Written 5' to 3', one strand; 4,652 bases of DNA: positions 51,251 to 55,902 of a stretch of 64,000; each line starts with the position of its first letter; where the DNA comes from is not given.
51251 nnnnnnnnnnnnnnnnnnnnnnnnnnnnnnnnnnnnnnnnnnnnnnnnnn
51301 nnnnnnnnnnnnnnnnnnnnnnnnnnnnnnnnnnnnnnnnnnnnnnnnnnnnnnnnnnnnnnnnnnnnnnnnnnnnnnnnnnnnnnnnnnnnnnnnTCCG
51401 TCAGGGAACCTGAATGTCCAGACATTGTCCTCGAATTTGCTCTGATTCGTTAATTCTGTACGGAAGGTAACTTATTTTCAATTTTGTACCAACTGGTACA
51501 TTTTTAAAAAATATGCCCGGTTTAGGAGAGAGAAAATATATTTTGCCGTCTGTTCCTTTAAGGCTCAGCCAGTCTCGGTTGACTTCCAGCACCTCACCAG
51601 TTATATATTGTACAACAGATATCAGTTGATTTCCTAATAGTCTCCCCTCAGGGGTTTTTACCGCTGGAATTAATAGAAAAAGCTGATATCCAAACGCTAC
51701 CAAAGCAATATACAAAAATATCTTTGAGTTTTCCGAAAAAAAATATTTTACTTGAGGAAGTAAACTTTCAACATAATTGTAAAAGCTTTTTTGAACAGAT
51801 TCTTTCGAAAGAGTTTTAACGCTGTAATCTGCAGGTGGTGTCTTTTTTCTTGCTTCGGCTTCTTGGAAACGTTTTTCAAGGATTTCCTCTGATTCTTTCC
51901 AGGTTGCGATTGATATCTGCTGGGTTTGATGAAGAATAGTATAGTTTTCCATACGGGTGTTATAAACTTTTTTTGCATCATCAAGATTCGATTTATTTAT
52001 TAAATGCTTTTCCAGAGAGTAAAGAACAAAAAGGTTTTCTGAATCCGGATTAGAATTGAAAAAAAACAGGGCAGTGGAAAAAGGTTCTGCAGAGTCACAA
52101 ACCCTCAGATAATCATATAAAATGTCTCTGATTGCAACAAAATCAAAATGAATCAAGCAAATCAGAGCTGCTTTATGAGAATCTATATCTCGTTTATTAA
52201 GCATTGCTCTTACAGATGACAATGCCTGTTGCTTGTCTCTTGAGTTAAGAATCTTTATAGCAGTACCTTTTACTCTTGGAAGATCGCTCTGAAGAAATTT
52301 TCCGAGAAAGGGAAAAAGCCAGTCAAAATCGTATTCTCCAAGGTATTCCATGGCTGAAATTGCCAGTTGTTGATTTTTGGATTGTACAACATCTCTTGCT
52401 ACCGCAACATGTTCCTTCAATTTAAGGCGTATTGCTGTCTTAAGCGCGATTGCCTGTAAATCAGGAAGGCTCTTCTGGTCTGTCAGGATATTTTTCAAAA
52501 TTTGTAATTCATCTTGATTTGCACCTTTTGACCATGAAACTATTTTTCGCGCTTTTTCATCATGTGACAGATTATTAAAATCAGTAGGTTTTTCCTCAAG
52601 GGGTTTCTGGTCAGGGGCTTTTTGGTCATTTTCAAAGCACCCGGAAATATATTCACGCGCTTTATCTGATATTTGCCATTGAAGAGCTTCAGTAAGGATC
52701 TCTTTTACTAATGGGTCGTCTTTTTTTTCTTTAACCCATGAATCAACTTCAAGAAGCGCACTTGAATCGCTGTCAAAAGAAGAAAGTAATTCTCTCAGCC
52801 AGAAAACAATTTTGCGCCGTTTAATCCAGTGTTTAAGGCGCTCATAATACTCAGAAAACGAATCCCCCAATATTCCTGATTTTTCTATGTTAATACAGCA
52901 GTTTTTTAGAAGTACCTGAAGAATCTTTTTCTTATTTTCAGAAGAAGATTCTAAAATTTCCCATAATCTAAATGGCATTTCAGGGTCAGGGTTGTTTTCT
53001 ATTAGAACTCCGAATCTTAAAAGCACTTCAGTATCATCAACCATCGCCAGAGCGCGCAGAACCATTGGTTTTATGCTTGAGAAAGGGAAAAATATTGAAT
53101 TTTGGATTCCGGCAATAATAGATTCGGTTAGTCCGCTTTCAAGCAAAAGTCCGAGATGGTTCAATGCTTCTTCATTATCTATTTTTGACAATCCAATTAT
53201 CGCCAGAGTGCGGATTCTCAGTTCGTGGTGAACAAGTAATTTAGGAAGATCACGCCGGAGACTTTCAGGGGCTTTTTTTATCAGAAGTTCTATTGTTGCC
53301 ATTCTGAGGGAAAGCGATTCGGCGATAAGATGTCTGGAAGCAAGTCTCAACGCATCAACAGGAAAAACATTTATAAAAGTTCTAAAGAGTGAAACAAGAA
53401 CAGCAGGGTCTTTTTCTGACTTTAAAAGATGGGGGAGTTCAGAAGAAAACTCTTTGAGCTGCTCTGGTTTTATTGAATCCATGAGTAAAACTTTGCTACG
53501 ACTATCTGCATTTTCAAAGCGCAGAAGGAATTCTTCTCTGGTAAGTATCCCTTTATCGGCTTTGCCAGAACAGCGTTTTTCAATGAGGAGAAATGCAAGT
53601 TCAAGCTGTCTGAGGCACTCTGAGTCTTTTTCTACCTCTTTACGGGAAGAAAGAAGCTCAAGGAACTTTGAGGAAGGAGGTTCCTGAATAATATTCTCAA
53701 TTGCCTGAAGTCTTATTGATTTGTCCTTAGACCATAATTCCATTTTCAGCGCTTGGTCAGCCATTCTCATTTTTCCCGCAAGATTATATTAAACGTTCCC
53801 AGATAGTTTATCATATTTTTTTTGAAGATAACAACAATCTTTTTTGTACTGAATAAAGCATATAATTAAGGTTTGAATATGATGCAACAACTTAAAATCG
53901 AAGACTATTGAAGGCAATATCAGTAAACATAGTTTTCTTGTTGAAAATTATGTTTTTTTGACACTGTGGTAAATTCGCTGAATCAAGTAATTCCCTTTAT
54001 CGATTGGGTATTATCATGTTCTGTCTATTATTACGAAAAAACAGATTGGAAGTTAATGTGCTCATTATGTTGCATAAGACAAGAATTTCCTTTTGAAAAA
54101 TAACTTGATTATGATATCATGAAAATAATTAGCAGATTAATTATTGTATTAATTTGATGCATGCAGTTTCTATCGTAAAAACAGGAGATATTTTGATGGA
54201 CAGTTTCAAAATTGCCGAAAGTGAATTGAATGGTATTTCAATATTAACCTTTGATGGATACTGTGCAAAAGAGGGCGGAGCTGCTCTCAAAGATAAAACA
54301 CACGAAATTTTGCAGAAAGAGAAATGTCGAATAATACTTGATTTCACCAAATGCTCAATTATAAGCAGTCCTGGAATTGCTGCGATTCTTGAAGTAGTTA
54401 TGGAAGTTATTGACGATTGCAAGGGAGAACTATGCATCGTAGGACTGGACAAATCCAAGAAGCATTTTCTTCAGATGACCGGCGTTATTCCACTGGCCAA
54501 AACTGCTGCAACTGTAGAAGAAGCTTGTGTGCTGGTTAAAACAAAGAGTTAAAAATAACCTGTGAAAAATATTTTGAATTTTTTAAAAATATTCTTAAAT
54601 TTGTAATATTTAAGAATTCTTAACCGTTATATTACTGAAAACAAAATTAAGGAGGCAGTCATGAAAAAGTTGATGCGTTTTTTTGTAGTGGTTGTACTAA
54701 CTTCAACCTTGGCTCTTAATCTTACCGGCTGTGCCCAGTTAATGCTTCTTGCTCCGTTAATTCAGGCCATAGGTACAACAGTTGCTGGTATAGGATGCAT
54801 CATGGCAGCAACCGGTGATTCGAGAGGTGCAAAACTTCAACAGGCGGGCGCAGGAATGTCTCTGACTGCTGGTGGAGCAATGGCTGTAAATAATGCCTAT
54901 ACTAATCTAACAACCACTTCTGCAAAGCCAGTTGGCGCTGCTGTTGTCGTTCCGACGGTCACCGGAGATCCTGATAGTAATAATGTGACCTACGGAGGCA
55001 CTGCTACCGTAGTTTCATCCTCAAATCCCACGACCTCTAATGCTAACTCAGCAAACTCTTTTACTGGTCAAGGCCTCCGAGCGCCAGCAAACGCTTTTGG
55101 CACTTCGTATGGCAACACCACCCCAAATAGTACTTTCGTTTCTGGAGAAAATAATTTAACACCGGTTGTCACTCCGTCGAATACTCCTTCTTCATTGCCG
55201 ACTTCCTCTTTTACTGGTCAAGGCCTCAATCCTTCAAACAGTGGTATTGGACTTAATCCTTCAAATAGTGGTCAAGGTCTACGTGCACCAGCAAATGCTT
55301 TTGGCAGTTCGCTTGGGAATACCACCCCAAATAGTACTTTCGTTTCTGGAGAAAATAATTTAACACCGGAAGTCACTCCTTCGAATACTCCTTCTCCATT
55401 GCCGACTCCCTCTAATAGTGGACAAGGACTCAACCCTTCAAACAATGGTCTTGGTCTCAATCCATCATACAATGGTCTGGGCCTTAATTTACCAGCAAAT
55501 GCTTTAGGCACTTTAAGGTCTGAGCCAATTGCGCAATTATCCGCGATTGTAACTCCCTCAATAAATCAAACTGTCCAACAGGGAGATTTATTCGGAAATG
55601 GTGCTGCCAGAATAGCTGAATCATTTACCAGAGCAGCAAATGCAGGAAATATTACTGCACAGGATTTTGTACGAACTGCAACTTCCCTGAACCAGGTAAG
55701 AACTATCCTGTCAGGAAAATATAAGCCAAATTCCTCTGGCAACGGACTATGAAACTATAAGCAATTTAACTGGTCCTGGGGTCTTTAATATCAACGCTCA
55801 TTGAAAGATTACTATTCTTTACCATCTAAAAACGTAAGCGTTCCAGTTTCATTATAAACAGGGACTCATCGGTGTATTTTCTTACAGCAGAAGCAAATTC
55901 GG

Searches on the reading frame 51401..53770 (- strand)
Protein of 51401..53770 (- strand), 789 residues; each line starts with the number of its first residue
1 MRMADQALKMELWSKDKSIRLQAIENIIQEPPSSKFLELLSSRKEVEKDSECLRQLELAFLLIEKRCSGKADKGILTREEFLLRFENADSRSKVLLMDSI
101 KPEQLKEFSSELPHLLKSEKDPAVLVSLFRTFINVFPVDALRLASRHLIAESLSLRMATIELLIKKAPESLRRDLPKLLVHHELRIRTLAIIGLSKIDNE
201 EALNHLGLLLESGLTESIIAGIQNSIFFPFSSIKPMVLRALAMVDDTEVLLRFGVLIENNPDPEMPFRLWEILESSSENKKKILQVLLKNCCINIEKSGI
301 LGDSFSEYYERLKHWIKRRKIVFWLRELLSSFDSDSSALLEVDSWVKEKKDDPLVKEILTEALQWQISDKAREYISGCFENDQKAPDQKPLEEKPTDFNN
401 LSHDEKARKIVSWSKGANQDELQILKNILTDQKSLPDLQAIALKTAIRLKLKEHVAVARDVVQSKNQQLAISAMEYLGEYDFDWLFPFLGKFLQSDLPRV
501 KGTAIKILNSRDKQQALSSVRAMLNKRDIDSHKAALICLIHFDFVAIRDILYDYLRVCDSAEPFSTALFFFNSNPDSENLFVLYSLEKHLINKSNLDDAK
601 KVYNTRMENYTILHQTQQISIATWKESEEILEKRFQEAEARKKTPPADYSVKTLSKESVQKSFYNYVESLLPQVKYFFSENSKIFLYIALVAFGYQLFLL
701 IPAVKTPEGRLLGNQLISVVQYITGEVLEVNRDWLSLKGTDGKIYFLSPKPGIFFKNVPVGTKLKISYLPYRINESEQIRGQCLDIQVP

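Call 5: search_protein_families(library=pfam, proteins=[window:51401-53770:-], max_evalue=0.01)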
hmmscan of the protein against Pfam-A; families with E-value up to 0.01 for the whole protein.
window:51401-53770:- (789 aa): 1 family
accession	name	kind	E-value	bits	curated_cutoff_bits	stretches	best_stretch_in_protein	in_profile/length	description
PF13646.12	HEAT_2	-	5.5e-12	46.2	27.7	2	462-533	8-80/88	HEAT repeats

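Call 6: search_protein_families(library=ncbifam, proteins=[window:51401-53770:-], max_evalue=0.01)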
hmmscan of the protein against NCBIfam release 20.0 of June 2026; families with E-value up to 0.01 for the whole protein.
window:51401-53770:- (789 aa): 0 families

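Call 88: search_protein_families(library=ncbifam, proteins=[window:51401-53770:-], max_evalue=1)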
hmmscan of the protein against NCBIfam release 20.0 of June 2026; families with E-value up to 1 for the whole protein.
window:51401-53770:- (789 aa): 1 family
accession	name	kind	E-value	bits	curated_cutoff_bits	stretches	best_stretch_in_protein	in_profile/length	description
NF045915.1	PhycobilmeDegNblB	equivalog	0.034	13.7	300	1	419-548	65-194/214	phycobilisome degradation protein NblB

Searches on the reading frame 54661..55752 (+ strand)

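Call 9: search_protein_families(library=pfam, proteins=[window:54661-55752:+], max_evalue=0.00001)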
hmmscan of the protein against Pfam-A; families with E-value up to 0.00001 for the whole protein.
window:54661-55752:+ (363 aa): 0 families

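Call 88: search_protein_families(library=ncbifam, proteins=[window:54661-55752:+], max_evalue=1)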
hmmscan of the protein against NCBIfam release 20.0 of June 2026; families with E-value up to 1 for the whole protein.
window:54661-55752:+ (363 aa): 1 family
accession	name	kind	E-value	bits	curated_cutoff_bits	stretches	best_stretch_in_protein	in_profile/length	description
TIGR03577.1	EF_0830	hypoth_equivalog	0.35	11.1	141.1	1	293-335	24-66/115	conserved hypothetical protein EF_0830/AHA_3911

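Call 89: search_protein_families(library=pfam, proteins=[window:54661-55752:+], max_evalue=1)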
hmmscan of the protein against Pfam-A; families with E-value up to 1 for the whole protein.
window:54661-55752:+ (363 aa): 0 families
